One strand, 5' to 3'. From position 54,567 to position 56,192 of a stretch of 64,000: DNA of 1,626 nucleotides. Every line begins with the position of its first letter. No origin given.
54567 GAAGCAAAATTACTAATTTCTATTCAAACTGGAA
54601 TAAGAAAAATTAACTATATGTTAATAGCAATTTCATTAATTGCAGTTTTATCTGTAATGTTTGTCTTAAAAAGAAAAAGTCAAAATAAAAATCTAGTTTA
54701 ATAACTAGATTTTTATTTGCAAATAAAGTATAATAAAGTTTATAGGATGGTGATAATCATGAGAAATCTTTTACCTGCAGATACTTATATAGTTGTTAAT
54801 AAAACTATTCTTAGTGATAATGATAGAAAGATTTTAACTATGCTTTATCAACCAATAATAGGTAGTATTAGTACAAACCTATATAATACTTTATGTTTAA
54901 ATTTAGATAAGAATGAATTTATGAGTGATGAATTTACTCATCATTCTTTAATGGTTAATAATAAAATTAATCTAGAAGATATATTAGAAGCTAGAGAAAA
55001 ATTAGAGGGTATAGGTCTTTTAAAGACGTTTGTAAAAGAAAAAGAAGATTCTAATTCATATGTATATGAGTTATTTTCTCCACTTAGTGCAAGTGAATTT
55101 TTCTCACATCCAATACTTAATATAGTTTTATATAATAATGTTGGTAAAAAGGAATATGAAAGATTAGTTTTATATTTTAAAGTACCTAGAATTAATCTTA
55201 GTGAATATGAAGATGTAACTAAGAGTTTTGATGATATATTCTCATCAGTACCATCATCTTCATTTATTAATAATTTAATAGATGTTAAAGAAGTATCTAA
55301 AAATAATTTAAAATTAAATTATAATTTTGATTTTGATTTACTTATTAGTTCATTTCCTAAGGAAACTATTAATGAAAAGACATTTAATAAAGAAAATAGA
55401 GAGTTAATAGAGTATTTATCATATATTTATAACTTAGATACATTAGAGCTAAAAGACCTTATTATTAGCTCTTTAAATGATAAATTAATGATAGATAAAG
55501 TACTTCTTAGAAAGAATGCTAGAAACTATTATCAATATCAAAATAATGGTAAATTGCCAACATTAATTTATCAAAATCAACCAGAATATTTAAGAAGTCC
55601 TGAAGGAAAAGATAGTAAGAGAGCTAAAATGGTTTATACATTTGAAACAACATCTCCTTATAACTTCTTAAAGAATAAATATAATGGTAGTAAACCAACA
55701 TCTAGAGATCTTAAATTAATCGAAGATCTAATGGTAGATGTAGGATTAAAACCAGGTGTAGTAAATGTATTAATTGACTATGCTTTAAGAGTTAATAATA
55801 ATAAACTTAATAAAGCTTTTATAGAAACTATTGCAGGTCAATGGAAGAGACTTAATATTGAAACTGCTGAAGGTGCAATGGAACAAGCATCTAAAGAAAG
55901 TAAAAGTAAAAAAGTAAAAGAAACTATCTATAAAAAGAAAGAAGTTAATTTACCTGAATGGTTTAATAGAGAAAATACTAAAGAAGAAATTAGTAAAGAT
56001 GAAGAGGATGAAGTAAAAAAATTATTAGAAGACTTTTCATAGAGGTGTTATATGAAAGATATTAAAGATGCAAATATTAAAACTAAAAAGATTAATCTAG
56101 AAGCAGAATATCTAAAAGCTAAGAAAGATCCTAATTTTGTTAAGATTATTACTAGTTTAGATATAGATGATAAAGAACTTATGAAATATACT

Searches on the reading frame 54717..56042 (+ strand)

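Call 3: search_protein_families(library=pfam, proteins=[window:54717-56042:+], max_evalue=1)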
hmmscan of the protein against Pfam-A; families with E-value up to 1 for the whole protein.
window:54717-56042:+ (441 aa): 2 families
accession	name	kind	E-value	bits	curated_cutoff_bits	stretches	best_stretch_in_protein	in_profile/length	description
PF07261.16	DnaB_2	-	1.3e-12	47.7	22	1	321-390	6-73/74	Replication initiation and membrane attachment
PF21572.2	Nop5_56-rel_N_Arc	-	0.37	11.6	27.8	1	66-119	65-118/128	Archaeal Nop5/56-rel, N-terminal domain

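Call 5: search_protein_families(library=ncbifam, proteins=[window:54717-56042:+], max_evalue=1)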
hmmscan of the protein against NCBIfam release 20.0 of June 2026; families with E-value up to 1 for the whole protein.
window:54717-56042:+ (441 aa): 3 families
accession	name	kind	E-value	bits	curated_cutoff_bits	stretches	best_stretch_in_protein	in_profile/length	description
NF052657.1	RIprotDnaBBac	equivalog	7.1e-93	311.8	800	1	16-434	6-449/473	replicative helicase loading/DNA remodeling protein DnaB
NF053829.1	HelldRmdprotDnaB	equivalog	1.7e-83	281.1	570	1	17-433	6-438/460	replicative helicase loading/DNA remodeling protein DnaB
TIGR01446.1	DnaD_dom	domain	0.0064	16.6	24.95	1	338-386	24-70/73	DnaD domain protein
